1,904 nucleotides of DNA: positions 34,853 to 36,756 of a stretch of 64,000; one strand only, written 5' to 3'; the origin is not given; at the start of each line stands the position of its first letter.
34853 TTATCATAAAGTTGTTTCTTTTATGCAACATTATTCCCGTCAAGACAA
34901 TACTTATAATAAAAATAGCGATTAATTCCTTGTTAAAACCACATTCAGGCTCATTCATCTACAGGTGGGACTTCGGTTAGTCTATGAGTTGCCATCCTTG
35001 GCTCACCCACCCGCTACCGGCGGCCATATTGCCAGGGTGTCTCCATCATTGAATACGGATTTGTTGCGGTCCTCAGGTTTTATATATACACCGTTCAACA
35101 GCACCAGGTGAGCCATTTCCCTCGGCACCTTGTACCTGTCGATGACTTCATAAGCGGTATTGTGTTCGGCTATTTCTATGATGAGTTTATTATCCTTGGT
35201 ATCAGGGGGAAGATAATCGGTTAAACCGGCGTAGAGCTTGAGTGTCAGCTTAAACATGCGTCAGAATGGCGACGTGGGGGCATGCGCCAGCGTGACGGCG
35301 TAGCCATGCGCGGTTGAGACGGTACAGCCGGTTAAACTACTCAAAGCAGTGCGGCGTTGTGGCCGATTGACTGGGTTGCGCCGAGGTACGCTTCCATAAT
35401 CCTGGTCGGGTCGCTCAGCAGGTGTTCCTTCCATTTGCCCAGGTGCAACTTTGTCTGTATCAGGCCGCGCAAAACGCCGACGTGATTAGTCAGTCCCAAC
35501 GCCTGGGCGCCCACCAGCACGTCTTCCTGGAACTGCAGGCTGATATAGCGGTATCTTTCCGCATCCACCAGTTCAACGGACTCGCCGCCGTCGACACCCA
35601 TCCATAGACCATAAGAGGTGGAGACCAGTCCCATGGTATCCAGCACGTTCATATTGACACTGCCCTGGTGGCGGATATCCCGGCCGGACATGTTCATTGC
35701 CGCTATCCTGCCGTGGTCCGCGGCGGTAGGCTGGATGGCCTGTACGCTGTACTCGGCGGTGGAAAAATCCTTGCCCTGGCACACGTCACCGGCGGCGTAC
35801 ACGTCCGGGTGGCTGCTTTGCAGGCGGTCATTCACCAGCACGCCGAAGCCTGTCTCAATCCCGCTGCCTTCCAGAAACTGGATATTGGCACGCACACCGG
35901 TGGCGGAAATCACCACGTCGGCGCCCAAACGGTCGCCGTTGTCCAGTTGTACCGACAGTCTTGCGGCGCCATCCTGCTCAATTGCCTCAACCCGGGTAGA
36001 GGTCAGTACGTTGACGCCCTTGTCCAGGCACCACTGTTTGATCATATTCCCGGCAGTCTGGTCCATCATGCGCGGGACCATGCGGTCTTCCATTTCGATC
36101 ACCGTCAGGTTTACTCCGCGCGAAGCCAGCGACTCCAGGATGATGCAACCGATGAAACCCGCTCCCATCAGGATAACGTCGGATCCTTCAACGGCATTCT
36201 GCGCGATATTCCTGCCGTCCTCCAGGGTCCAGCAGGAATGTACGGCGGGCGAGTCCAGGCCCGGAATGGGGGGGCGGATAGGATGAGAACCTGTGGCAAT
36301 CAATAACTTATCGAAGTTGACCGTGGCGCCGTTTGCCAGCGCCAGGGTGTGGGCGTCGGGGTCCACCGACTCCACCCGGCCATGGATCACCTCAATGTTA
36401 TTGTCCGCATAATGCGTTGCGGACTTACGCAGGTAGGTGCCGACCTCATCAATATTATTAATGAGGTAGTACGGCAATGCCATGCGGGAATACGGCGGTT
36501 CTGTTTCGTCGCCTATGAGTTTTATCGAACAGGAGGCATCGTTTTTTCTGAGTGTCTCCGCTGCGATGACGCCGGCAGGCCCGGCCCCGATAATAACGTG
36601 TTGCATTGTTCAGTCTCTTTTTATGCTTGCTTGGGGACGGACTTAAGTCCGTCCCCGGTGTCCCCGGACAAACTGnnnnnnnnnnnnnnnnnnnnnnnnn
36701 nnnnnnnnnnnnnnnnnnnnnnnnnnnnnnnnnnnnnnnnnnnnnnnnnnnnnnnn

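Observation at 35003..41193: Tungsten AOR operon shares a divergent promoter with PQQ-alcohol-dehydrogenase accessory genes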

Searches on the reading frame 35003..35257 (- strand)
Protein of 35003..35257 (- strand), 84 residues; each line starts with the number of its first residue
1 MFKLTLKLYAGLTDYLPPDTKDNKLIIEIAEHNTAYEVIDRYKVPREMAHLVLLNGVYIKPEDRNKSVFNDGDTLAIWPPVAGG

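Call 3: search_protein_families(library=pfam, proteins=[window:35003-35257:-])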
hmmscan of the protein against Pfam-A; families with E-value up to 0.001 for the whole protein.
window:35003-35257:- (84 aa): 3 families
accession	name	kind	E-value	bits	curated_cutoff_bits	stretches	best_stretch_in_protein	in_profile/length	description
PF14451.12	Ub-Mut7C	-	9.6e-07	29.1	23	1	3-79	3-75/81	Mut7-C ubiquitin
PF02597.26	ThiS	-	1.3e-06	29.3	22.5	1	24-84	13-76/76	ThiS family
PF09266.15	VirDNA-topo-I_N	-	0.0004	20.9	25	1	21-54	10-43/58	Viral DNA topoisomerase I, N-terminal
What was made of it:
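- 35003..35257 (-): aorD: MoaD/ThiS-like small protein (84 aa) ending in Gly-Gly; presumed tungsten-cofactor maturation factor. Pfam ThiS and Ub-Mut7C (call 3).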

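Call 4: search_protein_families(library=ncbifam, proteins=[window:35003-35257:-])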
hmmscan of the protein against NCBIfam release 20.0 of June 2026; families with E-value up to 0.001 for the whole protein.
window:35003-35257:- (84 aa): 2 families
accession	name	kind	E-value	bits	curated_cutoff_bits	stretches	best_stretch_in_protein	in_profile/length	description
NF041918.1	SAMP1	equivalog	5.2e-06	26.9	60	1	52-84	59-91/91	ubiquitin-like small modifier protein 1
TIGR01687.1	moaD_arch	subfamily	9e-05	22.9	49.5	1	48-84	54-88/88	MoaD family protein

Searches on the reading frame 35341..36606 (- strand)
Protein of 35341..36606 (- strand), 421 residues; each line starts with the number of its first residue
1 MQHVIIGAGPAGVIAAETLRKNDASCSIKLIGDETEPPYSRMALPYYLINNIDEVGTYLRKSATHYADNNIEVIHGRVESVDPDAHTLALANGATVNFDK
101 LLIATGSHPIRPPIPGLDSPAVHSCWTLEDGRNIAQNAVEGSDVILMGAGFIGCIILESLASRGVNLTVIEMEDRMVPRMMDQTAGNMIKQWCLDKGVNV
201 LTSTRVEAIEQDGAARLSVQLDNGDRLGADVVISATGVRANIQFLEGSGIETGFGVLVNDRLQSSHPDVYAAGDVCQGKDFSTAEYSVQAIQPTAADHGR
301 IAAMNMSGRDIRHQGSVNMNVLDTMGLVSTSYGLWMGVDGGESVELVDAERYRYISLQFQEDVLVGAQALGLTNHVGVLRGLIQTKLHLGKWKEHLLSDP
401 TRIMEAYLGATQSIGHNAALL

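Call 3: search_protein_families(library=pfam, proteins=[window:35341-36606:-])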
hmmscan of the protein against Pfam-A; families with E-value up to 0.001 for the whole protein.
window:35341-36606:- (421 aa): 12 families
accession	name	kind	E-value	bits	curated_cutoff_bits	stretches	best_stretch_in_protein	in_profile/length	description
PF07992.20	Pyr_redox_2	-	9.3e-59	199.7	26.1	1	1-278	1-278/291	Pyridine nucleotide-disulphide oxidoreductase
PF00070.33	Pyr_redox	-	1.8e-16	60.9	22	1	144-222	2-80/82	Pyridine nucleotide-disulphide oxidoreductase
PF13454.12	NAD_binding_9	-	2.7e-11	44.1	21.8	0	4-40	1-42/155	FAD-NAD(P)-binding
PF13738.12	Pyr_redox_3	-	1.3e-10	41.4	30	1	54-273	82-305/305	Pyridine nucleotide-disulphide oxidoreductase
PF03486.20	HI0933_like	-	3.4e-10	40.2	50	1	160-239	86-165/244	HI0933-like protein Rossmann domain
PF01266.30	DAO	-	1.5e-08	35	27.9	0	191-245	157-210/353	FAD dependent oxidoreductase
PF13450.12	NAD_binding_8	-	4.6e-08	33.7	21.9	0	148-204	3-55/68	NAD(P)-binding Rossmann-like domain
PF05834.18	Lycopene_cycl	-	1.1e-07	31.7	23.4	0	187-259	91-161/380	Lycopene cyclase protein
PF04820.20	Trp_halogenase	-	2.5e-05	23.8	21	0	4-37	3-38/458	Tryptophan halogenase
PF01593.30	Amino_oxidase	-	0.00015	21.6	19.8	0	195-239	214-257/443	Flavin containing amine oxidoreductase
PF12831.13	FAD_oxidored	-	0.00029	20.7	27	0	183-237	88-145/416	FAD dependent oxidoreductase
PF01494.25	FAD_binding_3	-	0.00031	20.5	22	0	4-22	5-23/349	FAD binding domain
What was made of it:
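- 35341..36606 (-): aorC: FAD-containing, NAD-reducing subunit (421 aa). Pyr_redox_2 at E 9e-59 (call 3).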

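Call 4: search_protein_families(library=ncbifam, proteins=[window:35341-36606:-])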
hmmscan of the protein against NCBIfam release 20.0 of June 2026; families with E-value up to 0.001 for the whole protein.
window:35341-36606:- (421 aa): 69 families (the best 25 are shown)
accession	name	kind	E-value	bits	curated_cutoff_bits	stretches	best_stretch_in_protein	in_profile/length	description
NF045765.1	PhenlGlyoxDHPadH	equivalog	2.3e-85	287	475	1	2-404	4-407/416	NADH-dependent phenylglyoxylate dehydrogenase subunit epsilon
NF042949.2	3PPDioc_HcaD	equivalog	6.7e-54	183.1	450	1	3-386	4-381/386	3-phenylpropionate/cinnamic acid dioxygenase ferredoxin--NAD(+) reductase subunit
TIGR02374.1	nitri_red_nirB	equivalog_domain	2.8e-53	181.5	578.35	1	4-391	2-390/794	nitrite reductase large subunit NirB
TIGR03385.1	CoA_CoA_reduc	equivalog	1.5e-47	162.4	578.8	1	4-334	3-341/439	CoA-disulfide reductase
NF041682.1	ant_diox_AndAa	equivalog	3e-46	157.9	650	1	2-312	5-315/406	anthranilate 1,2-dioxygenase system ferredoxin--NAD(+) reductase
NF007123.0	PRK09564.1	equivalog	3.9e-44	151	458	1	1-333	1-341/444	CoA-disulfide reductase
NF007286.0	PRK09754.1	equivalog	1.4e-43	149.1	447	1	4-385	7-381/400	phenylpropionate dioxygenase ferredoxin reductase subunit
NF003437.0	PRK04965.1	equivalog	1.2e-42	146.2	392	1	3-277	5-276/378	NADH:flavorubredoxin reductase NorW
NF046103.1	NOXase_Strep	equivalog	1.7e-33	116.3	600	1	4-334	3-339/442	H2O-forming NADH oxidase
TIGR02053.1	MerA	equivalog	3.1e-33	115.5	454.45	1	48-309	78-331/465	mercury(II) reductase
NF011565.0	PRK14989.1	subfamily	9.7e-33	113.2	883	1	3-396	6-400/847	nitrite reductase large subunit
TIGR01350.1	lipoamide_DH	equivalog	3e-29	102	408.8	1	67-281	100-314/461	dihydrolipoyl dehydrogenase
NF004991.0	PRK06370.1-3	subfamily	2.3e-27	95.7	620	1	62-284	131-350/509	FAD-containing oxidoreductase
NF010037.0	PRK13512.1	equivalog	1.4e-26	93.4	394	1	3-324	4-328/438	CoA-disulfide reductase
NF003585.0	PRK05249.1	equivalog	1.3e-25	89.9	465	1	62-310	101-337/464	Si-specific NAD(P)(+) transhydrogenase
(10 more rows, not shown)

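Call 20: search_solved_structures(query=window:35341-36606:-, max_evalue=1e-30)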
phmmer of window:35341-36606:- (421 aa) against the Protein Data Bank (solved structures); distinct sequences matched with E-value up to 1e-30: 9.
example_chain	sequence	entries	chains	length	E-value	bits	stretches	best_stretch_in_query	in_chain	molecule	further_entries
8c0z_E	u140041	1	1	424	2.8e-138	464.5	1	1-412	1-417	Similar to ferredoxin:NADH oxidoreductases or NADH oxidases,potential subunit of aldehyde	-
6pfz_D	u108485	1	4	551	1.1e-42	149.6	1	2-331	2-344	NADH oxidase (NoxA-3)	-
6ruz_A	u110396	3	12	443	5.5e-35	124.3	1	4-334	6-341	NADH oxidase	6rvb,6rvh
3lxd_A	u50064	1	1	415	8.3e-34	120.5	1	4-314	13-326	FAD-dependent pyridine nucleotide-disulphide oxidoreductase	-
3ntd_A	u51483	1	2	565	6.7e-33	117.5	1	4-321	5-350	FAD-dependent pyridine nucleotide-disulphide oxidoreductase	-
3nta_A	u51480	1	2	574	7.3e-33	117.4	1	4-321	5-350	FAD-dependent pyridine nucleotide-disulphide oxidoreductase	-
3nt6_A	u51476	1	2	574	7.4e-33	117.3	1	4-321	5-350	FAD-dependent pyridine nucleotide-disulphide oxidoreductase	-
4ocg_A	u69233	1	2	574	1.1e-31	113.4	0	4-321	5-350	FAD-dependent pyridine nucleotide-disulphide oxidoreductase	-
3fg2_P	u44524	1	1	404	2.9e-31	112.1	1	4-309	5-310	Putative rubredoxin reductase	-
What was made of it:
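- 35341..36606 (-): Best PDB match is 8C0Z chain E at 464.5 bits (call 20).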
